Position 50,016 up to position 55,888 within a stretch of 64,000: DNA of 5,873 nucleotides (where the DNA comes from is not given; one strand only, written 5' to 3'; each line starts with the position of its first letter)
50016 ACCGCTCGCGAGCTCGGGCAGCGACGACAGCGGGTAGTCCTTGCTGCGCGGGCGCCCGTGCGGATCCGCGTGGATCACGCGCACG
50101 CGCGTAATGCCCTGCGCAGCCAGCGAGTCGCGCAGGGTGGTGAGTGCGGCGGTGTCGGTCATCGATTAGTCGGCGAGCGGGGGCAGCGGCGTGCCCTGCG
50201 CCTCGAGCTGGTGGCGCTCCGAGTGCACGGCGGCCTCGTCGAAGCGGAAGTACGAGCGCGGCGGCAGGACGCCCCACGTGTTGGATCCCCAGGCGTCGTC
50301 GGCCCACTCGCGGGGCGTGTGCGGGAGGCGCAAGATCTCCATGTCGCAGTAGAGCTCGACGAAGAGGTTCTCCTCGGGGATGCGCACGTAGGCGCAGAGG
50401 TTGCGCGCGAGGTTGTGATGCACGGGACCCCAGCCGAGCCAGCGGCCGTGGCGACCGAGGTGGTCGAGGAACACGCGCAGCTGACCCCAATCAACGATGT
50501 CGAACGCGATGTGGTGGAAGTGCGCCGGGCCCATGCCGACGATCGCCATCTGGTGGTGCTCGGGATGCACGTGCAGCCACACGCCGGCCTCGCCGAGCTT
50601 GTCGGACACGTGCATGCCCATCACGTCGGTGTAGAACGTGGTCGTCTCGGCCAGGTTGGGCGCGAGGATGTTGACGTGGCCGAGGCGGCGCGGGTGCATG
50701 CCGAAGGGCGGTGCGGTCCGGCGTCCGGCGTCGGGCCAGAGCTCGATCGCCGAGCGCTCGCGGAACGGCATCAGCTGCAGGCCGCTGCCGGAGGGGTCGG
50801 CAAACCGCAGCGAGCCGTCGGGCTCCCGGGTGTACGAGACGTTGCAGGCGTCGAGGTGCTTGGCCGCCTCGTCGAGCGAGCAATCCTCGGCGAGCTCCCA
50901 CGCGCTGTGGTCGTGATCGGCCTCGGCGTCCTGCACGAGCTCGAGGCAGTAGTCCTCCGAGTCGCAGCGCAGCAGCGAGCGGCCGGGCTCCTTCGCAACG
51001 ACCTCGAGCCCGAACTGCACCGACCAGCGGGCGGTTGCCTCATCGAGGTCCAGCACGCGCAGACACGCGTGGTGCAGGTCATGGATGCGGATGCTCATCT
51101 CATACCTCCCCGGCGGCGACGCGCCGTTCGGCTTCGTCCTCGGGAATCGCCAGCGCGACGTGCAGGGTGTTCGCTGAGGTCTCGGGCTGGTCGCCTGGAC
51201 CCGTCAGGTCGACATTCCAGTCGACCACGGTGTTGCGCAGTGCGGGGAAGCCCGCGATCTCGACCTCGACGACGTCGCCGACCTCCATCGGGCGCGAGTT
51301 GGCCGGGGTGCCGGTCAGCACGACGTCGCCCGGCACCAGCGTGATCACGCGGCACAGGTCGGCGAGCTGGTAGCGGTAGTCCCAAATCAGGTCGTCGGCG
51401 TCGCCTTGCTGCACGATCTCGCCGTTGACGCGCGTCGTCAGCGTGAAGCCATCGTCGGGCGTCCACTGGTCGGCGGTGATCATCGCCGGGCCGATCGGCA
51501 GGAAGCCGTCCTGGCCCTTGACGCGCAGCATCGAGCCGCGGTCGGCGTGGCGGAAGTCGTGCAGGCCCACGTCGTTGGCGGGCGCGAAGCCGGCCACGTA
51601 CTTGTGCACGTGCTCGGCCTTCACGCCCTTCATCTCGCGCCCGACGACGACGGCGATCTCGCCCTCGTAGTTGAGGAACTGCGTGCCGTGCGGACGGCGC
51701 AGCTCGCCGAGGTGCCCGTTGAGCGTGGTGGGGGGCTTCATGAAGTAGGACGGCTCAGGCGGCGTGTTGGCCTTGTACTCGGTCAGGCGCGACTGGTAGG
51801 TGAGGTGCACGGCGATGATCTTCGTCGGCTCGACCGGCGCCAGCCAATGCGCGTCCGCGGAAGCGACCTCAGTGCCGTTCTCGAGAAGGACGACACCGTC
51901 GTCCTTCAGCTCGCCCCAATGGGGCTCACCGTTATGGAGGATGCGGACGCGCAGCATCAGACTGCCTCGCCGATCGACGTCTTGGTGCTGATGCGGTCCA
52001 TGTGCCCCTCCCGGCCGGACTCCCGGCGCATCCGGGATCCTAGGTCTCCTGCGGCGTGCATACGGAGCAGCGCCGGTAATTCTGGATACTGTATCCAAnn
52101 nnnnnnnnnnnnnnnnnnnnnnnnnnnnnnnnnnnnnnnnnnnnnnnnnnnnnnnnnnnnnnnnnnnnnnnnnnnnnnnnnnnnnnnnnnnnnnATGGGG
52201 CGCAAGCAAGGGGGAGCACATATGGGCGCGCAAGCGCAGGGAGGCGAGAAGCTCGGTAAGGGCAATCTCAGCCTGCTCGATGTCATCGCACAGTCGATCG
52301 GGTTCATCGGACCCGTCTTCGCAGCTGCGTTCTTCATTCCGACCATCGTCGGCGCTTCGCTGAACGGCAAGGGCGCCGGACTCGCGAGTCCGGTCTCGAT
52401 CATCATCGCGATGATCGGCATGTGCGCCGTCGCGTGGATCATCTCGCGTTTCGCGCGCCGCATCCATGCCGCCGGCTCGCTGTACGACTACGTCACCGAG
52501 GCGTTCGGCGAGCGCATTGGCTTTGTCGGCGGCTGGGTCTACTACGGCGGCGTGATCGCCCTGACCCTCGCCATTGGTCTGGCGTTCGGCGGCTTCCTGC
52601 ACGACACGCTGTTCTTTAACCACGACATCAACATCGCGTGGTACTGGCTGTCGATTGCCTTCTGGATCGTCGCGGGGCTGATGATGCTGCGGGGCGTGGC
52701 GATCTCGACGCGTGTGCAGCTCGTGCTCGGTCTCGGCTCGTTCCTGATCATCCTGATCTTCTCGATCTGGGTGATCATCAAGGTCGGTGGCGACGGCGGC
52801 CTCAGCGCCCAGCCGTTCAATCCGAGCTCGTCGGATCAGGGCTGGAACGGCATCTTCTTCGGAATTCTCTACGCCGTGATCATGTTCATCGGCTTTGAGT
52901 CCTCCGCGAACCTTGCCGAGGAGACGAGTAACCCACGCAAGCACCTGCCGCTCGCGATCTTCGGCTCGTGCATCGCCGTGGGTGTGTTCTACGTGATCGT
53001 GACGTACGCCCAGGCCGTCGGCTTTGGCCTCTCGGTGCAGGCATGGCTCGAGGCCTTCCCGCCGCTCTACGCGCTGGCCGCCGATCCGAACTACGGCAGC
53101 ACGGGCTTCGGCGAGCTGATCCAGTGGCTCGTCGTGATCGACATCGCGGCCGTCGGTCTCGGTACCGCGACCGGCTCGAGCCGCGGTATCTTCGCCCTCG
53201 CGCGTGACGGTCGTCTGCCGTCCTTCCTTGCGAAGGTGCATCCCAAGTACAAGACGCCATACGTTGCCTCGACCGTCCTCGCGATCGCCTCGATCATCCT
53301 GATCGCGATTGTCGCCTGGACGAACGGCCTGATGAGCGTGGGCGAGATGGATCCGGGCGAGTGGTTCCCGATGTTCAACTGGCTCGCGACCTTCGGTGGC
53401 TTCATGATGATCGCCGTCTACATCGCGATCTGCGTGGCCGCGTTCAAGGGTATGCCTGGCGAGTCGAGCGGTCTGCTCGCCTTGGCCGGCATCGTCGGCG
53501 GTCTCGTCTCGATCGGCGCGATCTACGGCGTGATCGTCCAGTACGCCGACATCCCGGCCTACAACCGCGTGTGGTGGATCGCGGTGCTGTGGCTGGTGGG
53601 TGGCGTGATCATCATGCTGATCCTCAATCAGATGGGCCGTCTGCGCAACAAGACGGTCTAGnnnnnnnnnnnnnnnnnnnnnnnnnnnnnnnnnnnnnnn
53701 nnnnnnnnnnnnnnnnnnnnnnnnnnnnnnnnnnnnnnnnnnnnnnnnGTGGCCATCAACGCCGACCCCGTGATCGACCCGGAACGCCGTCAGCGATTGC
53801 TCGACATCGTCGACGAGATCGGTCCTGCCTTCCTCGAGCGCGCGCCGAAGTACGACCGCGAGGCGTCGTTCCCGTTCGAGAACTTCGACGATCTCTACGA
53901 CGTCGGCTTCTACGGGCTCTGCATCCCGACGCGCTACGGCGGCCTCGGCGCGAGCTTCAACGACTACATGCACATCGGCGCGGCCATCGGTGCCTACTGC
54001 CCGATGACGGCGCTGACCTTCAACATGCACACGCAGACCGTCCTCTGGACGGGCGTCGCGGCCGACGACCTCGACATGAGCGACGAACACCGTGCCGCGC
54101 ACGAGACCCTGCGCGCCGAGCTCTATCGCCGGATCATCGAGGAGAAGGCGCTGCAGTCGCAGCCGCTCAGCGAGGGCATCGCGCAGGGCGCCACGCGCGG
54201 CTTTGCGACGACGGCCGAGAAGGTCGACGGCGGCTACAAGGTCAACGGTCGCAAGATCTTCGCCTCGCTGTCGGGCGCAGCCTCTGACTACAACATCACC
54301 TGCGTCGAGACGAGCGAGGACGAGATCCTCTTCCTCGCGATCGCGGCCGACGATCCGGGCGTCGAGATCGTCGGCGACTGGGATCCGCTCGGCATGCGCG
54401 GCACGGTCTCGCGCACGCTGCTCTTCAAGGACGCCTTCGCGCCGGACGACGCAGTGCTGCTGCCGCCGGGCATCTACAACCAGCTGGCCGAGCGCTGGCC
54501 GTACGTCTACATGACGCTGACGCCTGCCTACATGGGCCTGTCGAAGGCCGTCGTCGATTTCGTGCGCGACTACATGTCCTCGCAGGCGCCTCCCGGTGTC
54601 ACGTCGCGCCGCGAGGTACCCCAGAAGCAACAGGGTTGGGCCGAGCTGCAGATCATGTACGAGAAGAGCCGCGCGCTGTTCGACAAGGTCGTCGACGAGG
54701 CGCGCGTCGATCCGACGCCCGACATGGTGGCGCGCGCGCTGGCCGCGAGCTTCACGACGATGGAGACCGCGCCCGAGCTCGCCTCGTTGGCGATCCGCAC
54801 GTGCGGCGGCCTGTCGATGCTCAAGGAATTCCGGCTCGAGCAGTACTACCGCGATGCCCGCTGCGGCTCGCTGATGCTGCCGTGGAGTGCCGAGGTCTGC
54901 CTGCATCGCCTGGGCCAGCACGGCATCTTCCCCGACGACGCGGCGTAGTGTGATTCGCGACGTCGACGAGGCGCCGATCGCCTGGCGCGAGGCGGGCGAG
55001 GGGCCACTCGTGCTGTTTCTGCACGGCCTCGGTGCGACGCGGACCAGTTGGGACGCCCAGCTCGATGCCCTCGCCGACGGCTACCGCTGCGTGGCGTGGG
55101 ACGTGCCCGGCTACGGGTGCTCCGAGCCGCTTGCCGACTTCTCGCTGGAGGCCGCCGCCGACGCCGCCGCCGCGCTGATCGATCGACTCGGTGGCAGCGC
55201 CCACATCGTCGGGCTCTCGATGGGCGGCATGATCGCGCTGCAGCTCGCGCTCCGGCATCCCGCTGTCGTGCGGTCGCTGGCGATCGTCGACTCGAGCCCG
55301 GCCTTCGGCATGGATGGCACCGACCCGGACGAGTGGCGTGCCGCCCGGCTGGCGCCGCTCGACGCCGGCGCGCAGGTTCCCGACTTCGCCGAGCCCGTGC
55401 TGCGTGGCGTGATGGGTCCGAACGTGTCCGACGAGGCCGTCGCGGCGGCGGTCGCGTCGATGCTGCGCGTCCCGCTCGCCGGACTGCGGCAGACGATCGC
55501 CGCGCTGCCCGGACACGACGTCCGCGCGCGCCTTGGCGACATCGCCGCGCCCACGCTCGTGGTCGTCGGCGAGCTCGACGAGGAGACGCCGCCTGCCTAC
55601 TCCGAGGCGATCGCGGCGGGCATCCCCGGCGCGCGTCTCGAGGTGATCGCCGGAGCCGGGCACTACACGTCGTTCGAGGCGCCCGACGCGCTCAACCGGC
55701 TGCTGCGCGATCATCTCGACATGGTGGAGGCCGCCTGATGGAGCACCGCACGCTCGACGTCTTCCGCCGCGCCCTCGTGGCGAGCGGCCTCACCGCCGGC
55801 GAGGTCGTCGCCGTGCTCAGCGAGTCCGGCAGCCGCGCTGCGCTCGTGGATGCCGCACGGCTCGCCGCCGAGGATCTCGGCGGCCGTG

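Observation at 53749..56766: NicD/NicX-like 2,5-dihydroxypyridine ring-opening module behind a permease and an ACAD-fold flavoenzyme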

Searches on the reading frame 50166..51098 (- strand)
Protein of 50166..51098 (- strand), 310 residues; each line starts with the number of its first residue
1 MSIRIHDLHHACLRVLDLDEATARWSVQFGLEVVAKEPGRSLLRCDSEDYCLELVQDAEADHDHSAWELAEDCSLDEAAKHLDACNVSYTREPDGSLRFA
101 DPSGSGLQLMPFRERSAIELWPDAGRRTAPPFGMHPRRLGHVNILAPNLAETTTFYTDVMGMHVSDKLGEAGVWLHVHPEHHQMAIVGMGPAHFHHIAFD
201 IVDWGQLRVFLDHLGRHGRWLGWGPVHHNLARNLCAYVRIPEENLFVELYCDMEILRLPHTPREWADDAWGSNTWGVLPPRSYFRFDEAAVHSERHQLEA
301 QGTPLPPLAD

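Call 6: search_protein_families(library=pfam, proteins=[window:50166-51098:-])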
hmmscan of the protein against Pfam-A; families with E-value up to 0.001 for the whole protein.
window:50166-51098:- (310 aa): 2 families
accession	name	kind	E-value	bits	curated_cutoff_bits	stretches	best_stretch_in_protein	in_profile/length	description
PF00903.31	Glyoxalase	-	3.2e-13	50.6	20.6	1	138-218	1-92/121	Glyoxalase/Bleomycin resistance protein/Dioxygenase superfamily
PF13669.12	Glyoxalase_4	-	0.00087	20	27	0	8-37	69-97/109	Glyoxalase/Bleomycin resistance protein/Dioxygenase superfamily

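Call 8: search_protein_families(library=ncbifam, proteins=[window:50166-51098:-], max_evalue=0.00001)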
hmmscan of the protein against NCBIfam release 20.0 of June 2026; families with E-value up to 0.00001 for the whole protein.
window:50166-51098:- (310 aa): 4 families
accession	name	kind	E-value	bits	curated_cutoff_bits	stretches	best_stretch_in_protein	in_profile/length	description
TIGR03211.1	catechol_2_3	equivalog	6.7e-28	97.8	320.2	1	5-270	2-283/303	catechol 2,3-dioxygenase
TIGR02295.1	HpaD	equivalog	2.3e-25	89.4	321.4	1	7-284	4-294/298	3,4-dihydroxyphenylacetate 2,3-dioxygenase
TIGR03213.1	23dbph12diox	equivalog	1.3e-09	37.9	366.45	1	13-207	9-220/287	biphenyl-2,3-diol 1,2-dioxygenase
NF045631.1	exdiol_diox_HsaC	equivalog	3.6e-07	29.6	450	1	32-199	29-202/296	iron-dependent extradiol dioxygenase HsaC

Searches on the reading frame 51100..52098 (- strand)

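Call 6: search_protein_families(library=pfam, proteins=[window:51100-52098:-])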
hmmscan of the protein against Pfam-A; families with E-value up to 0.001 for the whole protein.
window:51100-52098:- (332 aa): 1 family
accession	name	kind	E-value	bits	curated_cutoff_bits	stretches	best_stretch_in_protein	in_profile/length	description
PF01557.24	FAA_hydrolase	-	1.2e-53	182.4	23.9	1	93-292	1-214/214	Fumarylacetoacetate (FAA) hydrolase C-terminal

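Call 8: search_protein_families(library=ncbifam, proteins=[window:51100-52098:-], max_evalue=0.00001)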
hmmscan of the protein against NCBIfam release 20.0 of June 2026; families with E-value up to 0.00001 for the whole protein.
window:51100-52098:- (332 aa): 6 families
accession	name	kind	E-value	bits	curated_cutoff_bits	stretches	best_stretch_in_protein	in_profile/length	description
NF009399.0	PRK12764.1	equivalog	8.3e-64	216.4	444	1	87-309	17-244/501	fumarylacetoacetate hydrolase family protein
TIGR02303.1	HpaG-C-term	equivalog_domain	1.1e-57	195.4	276.4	1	51-293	3-244/245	4-hydroxyphenylacetate degradation bifunctional isomerase/decarboxylase, C-terminal subunit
NF011750.0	PRK15203.1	equivalog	5.9e-36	124.2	811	1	50-293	188-424/429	4-hydroxyphenylacetate degradation bifunctional isomerase/decarboxylase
NF053535.1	DhyDRhmHlse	equivalog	9.3e-34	117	500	1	92-295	71-282/284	2,4-didehydro-3-deoxy-L-rhamnonate hydrolase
TIGR02305.1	HpaG-N-term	equivalog_domain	7.4e-29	100.7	228.65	1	108-291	26-205/205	4-hydroxyphenylacetate degradation bifunctional isomerase/decarboxylase, N-terminal subunit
NF007967.0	PRK10691.1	equivalog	1.4e-26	93.2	201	1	92-283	17-211/219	fumarylacetoacetate hydrolase family protein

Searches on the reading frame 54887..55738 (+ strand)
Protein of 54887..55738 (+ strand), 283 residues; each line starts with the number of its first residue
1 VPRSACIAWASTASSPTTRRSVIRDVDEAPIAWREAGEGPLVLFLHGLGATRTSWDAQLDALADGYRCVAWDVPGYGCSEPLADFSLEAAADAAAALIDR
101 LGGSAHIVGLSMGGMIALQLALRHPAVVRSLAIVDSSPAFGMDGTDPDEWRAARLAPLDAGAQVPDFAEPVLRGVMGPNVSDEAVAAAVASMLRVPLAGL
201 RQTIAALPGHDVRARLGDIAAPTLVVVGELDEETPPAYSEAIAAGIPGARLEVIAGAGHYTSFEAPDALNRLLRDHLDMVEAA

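Call 6: search_protein_families(library=pfam, proteins=[window:54887-55738:+])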
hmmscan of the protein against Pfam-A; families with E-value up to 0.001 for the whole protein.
window:54887-55738:+ (283 aa): 6 families
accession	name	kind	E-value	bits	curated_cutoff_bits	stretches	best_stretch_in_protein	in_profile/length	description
PF00561.26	Abhydrolase_1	-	3.2e-32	112.6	25.8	2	40-166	1-122/245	alpha/beta hydrolase fold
PF12697.13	Abhydrolase_6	-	2.4e-28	100.7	26.3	1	42-271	1-216/217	Alpha/beta hydrolase family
PF12146.15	Hydrolase_4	-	3e-15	56.6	27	1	41-264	6-237/239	Serine aminopeptidase, S33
PF00756.26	Esterase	-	2.7e-05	24.5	22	1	105-133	117-149/251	Putative esterase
PF08386.16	Abhydrolase_4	-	0.00016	22.2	21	1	220-277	34-91/103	TAP-like protein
PF02230.22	Abhydrolase_2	-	0.00037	20.8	23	0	37-59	12-34/217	Phospholipase/Carboxylesterase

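Call 8: search_protein_families(library=ncbifam, proteins=[window:54887-55738:+], max_evalue=0.00001)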
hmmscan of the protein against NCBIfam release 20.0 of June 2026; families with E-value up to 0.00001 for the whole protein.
window:54887-55738:+ (283 aa): 32 families (the best 25 are shown)
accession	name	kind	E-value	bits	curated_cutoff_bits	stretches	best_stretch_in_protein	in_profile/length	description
NF051488.1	bifunc_PcaDC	exception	5.2e-51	173.9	390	1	37-279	8-252/375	bifunctional 3-oxoadipate enol-lactonase/4-carboxymuconolactone decarboxylase PcaDC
TIGR02427.1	protocat_pcaD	equivalog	3.2e-44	151.2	255.85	1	36-277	10-250/251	3-oxoadipate enol-lactonase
NF051487.1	bifunc_PcaCD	exception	4e-39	134.9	430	1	40-277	173-411/413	bifunctional 4-carboxymuconolactone decarboxylase/3-oxoadipate enol-lactonase PcaCD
TIGR01738.1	bioH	equivalog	5.3e-31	108.1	206.95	1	40-275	5-243/245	pimeloyl-ACP methyl ester esterase BioH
NF011457.0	PRK14875.1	equivalog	1.3e-29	103.3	307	1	25-136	116-231/372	acetoin dehydrogenase dihydrolipoyllysine-residue acetyltransferase subunit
TIGR03056.1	bchO_mg_che_rel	equivalog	1e-25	90.3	172.55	2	20-132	5-124/278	alpha/beta fold hydrolase BchO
TIGR03611.1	RutD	equivalog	1.1e-24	87.2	238.5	2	37-135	11-112/258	pyrimidine utilization protein D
TIGR03695.1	menH_SHCHC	equivalog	2.5e-20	73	208.55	1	39-145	2-111/252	2-succinyl-6-hydroxy-2,4-cyclohexadiene-1-carboxylate synthase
TIGR03343.1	biphenyl_bphD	equivalog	4.6e-19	68.7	462.15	1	30-277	21-280/282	2-hydroxy-6-oxo-6-phenylhexa-2,4-dienoate hydrolase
NF050089.1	i_nPHAscl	equivalog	3.5e-16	59.1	300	1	31-142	9-123/288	intracellular short-chain-length polyhydroxyalkanoate depolymerase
TIGR01250.1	pro_imino_pep_2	subfamily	2.4e-15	56.9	167.65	1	207-277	218-287/288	proline iminopeptidase-family hydrolase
NF007674.0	PRK10349.1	equivalog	4e-15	56.1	449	1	31-273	4-249/256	pimeloyl-ACP methyl ester esterase BioH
NF045632.1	hydroxlase_HsaD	equivalog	4.2e-15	55.4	400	1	20-134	13-135/290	4,5:9,10-diseco-3-hydroxy-5,9,17-trioxoandrosta-1(10),2-diene-4-oate hydrolase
NF052610.1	macro_16_ester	equivalog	8.8e-15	54.8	420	1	83-138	73-129/281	alpha/beta fold macrolide esterase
NF002938.0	PRK03592.1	equivalog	3e-14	53.1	241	1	18-136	9-129/298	haloalkane dehalogenase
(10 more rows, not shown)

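Call 25: search_solved_structures(query=window:54887-55738:+, max_evalue=1e-10)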
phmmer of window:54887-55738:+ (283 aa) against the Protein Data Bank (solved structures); distinct sequences matched with E-value up to 1e-10: 77 (the best 60 are shown).
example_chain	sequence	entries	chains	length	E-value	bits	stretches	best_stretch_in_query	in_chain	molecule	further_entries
3om8_A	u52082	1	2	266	1.5e-23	87.1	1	23-270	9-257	Probable hydrolase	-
4uhh_A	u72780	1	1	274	4.3e-23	85.6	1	28-280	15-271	ESTERASE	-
4uhc_A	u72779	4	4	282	4.5e-23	85.5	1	28-280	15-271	ESTERASE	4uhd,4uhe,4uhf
5egn_A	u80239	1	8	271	3.5e-22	82.6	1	29-276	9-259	Esterase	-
3e3a_A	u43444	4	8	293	4.1e-21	79.1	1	31-274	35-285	POSSIBLE PEROXIDASE BPOC | putative Bromoperoxidase | protein Rv0554, putative Bromoperoxidase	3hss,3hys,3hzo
7ld8_A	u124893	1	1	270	9.8e-21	77.8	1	31-274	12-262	Putative non-heme bromoperoxidase BpoC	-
8v16_C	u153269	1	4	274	4.4e-19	72.4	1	33-276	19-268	Esterase 1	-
6eb3_A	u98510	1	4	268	4.9e-19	72.3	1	33-276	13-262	Est1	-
2og1_A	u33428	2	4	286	2.5e-17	66.7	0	28-134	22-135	2-hydroxy-6-oxo-6-phenylhexa-2,4-dienoate hydrolase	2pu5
2puh_A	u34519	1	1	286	6.5e-17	65.3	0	28-134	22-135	2-hydroxy-6-oxo-6-phenylhexa-2,4-dienoate hydrolase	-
2rht_A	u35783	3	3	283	7.6e-17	65.1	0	29-134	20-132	2-hydroxy-6-oxo-6-phenylhexa-2,4-dienoate hydrolase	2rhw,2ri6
5frd_A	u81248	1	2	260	9.3e-17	64.8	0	22-136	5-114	CARBOXYLESTERASE (EST-2)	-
6unw_A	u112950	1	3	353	2.2e-16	63.6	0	16-134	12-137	Soluble epoxide hydrolase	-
3v1k_A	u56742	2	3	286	3.3e-16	63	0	28-134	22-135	2-hydroxy-6-oxo-6-phenylhexa-2,4-dienoate hydrolase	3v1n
3kxp_A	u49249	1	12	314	3.7e-16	62.8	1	25-276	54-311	Alpha-(N-acetylaminomethylene)succinic acid hydrolase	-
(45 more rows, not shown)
